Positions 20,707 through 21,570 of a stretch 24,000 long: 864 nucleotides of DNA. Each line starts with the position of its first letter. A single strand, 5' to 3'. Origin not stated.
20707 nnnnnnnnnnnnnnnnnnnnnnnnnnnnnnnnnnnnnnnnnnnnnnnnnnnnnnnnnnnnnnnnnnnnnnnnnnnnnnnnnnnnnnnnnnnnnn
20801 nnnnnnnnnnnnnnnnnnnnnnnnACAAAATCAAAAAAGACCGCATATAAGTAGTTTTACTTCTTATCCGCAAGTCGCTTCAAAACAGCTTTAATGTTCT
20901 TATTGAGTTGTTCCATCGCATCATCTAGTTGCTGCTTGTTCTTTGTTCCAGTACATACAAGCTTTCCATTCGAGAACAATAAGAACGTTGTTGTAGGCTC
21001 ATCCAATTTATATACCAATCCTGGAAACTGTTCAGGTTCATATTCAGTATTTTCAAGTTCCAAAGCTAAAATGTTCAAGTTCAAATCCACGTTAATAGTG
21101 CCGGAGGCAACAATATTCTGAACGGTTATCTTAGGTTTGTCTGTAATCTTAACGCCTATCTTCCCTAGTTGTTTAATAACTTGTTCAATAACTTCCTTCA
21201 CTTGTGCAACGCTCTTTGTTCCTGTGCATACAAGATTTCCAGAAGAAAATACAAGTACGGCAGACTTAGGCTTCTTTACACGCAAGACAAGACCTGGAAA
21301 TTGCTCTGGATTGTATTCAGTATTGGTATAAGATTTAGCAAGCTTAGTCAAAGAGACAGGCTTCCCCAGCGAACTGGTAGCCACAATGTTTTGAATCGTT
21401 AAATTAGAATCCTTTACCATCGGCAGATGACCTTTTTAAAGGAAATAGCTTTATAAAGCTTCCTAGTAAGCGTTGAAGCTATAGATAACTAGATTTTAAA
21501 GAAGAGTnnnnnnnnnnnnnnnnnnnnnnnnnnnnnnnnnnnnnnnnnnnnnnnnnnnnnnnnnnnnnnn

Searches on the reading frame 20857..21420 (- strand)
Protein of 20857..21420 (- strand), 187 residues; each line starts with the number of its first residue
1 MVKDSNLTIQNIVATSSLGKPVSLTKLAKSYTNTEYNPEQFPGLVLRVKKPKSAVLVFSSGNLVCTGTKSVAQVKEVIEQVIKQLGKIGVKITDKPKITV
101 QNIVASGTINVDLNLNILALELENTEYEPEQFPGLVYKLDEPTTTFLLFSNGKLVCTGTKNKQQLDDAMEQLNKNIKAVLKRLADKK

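Call 10: search_protein_families(library=pfam, proteins=[window:20857-21420:-], max_evalue=0.001)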
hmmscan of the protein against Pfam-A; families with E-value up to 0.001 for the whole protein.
window:20857-21420:- (187 aa): 1 family
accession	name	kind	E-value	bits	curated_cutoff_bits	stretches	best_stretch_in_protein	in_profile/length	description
PF00352.27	TBP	-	4.3e-58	193.6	22.9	2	97-177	1-83/85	Transcription factor TFIID (or TATA-binding protein, TBP)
